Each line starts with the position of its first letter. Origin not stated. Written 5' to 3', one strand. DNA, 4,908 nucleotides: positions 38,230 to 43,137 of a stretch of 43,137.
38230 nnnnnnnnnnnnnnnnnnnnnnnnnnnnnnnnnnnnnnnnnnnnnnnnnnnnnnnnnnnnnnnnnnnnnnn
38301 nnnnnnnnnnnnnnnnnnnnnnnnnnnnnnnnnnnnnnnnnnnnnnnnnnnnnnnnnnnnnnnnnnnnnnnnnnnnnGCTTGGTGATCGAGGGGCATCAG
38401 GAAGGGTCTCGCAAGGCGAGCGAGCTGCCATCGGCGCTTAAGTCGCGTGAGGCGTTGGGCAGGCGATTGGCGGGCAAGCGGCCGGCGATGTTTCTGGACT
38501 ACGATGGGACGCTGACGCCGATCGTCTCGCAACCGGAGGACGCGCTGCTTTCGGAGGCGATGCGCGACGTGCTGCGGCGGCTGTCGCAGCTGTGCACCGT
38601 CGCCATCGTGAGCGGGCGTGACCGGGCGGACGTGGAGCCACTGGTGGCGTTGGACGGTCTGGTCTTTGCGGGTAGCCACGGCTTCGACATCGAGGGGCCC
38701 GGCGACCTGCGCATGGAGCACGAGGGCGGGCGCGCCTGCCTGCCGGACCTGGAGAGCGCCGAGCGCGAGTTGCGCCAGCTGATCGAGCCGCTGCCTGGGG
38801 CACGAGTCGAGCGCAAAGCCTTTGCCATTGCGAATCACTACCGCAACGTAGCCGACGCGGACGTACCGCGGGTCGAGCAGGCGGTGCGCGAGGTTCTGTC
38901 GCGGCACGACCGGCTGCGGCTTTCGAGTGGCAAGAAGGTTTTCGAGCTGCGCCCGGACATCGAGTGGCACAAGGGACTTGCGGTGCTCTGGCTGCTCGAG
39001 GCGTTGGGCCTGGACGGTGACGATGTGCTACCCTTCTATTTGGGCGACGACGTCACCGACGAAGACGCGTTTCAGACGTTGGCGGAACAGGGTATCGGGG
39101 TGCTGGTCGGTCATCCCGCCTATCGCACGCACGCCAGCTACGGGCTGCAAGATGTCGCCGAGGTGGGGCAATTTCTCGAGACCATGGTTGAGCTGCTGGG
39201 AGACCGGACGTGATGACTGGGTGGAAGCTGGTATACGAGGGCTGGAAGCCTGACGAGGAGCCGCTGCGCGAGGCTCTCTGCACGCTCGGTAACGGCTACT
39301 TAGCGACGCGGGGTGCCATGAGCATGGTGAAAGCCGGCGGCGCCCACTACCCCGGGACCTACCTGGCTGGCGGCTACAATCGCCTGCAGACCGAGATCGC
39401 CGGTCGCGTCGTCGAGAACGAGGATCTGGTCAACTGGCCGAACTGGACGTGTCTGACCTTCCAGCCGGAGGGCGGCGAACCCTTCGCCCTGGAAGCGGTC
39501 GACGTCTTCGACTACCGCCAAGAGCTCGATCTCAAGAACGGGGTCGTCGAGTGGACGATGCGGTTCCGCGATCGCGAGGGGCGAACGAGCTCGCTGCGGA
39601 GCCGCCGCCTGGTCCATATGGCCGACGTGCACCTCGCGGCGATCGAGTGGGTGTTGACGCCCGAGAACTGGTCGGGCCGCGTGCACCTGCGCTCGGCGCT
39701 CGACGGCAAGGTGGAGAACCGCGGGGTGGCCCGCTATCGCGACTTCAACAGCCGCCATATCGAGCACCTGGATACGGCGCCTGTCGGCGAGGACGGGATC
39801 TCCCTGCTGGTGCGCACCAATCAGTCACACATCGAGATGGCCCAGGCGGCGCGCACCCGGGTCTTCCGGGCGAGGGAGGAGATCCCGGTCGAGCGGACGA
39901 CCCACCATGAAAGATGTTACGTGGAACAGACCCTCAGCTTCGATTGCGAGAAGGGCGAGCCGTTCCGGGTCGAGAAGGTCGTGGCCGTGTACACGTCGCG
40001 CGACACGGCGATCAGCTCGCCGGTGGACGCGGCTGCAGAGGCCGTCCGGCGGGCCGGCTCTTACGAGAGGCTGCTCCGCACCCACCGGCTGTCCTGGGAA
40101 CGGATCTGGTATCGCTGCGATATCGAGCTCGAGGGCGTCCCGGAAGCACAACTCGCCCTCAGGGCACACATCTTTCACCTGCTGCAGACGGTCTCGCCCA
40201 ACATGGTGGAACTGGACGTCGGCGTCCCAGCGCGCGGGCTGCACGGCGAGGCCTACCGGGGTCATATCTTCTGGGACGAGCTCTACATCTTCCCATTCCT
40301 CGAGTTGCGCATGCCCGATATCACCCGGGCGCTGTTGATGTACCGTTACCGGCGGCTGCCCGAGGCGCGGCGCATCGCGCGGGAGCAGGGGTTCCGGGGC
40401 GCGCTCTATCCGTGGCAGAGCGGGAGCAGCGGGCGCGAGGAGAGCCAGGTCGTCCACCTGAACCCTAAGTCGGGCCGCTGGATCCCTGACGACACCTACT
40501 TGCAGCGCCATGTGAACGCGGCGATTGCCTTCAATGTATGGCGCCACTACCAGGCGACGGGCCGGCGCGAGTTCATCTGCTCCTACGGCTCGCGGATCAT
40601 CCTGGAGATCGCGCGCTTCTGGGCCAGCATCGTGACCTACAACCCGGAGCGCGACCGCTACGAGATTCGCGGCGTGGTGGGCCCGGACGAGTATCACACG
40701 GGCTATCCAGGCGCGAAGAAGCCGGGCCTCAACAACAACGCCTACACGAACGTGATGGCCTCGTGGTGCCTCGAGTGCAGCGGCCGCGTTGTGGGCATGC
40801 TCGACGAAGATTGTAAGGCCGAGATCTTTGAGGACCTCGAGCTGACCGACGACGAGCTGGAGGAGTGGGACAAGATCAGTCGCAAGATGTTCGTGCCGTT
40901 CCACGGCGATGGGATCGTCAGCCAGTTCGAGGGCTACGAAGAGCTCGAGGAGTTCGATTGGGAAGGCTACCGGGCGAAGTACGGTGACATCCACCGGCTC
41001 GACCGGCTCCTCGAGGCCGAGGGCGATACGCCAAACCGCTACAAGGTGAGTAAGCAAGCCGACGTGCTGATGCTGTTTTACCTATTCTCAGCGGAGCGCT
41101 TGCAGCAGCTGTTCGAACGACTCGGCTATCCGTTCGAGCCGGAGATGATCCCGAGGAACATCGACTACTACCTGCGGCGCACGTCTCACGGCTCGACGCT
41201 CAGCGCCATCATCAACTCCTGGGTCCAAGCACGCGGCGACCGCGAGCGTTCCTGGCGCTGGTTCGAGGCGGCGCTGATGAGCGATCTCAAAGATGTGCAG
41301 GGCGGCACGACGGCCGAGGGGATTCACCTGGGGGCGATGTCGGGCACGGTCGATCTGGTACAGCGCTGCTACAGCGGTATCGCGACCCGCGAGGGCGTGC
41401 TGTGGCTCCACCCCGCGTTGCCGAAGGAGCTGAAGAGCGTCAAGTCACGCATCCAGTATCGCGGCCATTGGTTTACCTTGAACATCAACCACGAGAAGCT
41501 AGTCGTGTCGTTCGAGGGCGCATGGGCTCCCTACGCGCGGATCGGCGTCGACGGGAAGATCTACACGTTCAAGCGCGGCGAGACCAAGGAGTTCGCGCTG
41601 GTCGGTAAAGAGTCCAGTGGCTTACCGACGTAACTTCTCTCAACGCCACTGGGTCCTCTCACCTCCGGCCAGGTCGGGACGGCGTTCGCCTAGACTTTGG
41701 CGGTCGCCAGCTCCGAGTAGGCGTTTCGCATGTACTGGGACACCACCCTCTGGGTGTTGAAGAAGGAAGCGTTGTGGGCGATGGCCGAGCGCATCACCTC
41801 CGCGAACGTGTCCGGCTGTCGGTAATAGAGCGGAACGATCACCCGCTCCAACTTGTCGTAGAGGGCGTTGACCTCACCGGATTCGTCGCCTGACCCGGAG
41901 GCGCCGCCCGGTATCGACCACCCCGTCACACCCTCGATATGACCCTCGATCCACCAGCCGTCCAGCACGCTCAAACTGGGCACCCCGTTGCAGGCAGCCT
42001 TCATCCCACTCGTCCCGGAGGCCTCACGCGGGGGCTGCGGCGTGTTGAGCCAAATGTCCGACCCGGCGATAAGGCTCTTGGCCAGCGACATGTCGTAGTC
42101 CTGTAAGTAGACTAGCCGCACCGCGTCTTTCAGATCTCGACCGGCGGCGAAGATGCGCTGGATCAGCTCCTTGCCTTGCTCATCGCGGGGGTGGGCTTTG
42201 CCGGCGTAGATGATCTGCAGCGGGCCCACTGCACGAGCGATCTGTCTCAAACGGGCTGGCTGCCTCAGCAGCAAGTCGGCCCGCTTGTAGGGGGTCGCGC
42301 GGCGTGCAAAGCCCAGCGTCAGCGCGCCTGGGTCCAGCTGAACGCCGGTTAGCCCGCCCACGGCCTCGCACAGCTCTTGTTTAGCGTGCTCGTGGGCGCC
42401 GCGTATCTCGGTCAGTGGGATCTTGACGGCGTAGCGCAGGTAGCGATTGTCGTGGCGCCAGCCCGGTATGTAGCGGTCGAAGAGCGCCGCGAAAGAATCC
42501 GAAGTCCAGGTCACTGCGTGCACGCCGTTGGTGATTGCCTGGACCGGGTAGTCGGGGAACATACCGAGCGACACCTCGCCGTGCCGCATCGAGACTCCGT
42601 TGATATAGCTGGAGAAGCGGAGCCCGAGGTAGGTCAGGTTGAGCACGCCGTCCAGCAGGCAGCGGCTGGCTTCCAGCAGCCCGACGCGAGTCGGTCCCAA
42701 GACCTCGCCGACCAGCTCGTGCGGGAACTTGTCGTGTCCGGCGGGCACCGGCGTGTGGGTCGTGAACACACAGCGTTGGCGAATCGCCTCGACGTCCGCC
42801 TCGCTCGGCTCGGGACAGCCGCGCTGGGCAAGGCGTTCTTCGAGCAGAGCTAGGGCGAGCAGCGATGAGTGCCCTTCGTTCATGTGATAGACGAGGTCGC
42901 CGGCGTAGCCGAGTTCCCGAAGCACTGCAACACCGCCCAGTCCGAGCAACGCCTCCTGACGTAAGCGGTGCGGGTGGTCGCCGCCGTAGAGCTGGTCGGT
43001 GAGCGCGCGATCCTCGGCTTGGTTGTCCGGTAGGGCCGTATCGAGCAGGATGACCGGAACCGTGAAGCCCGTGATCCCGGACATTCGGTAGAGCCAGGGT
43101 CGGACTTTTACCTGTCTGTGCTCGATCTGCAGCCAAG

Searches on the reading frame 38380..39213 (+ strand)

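Call 20: search_protein_families(library=pfam, proteins=[window:38380-39213:+], max_evalue=0.00001)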
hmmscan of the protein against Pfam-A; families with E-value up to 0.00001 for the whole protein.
window:38380-39213:+ (277 aa): 1 family
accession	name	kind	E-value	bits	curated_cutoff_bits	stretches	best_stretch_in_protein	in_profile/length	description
PF02358.22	Trehalose_PPase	-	1e-53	182.4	27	1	38-253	1-225/235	Trehalose-phosphatase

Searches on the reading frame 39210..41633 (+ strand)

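Call 20: search_protein_families(library=pfam, proteins=[window:39210-41633:+], max_evalue=0.00001)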
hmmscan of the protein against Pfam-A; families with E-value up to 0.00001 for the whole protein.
window:39210-41633:+ (807 aa): 3 families
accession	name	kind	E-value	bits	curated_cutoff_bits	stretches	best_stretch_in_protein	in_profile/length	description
PF03632.21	Glyco_hydro_65m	-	7.9e-128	427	27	1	318-714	1-370/371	Glycosyl hydrolase family 65 central catalytic domain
PF03636.21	Glyco_hydro_65N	-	4.2e-71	239.8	26.6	1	9-264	2-233/233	Glycosyl hydrolase family 65, N-terminal domain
PF03633.20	Glyco_hydro_65C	-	3.7e-11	43.1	22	1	726-786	3-61/62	Glycosyl hydrolase family 65, C-terminal domain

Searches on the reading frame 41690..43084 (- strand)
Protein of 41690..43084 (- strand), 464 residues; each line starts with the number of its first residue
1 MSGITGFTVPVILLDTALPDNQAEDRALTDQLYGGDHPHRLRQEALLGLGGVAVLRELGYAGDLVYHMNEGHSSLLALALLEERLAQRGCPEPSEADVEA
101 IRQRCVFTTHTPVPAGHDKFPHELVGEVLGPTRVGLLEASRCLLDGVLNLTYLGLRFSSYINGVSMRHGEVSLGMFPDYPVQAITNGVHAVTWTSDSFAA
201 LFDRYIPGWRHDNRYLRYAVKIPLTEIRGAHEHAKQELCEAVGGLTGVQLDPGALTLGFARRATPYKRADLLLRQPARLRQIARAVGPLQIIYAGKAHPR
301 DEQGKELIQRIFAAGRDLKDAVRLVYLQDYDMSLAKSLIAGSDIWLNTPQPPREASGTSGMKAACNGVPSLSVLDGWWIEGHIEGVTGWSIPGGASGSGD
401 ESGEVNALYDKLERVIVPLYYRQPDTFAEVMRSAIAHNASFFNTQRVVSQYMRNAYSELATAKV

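Call 21: search_protein_families(library=pfam, proteins=[window:41690-43084:-], max_evalue=0.00001)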
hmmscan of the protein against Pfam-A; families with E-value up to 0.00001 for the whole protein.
window:41690-43084:- (464 aa): 1 family
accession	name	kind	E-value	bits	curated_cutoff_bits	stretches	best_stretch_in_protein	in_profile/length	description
PF00343.26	Phosphorylase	-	2.5e-18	66.2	27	1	148-380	324-583/713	Carbohydrate phosphorylase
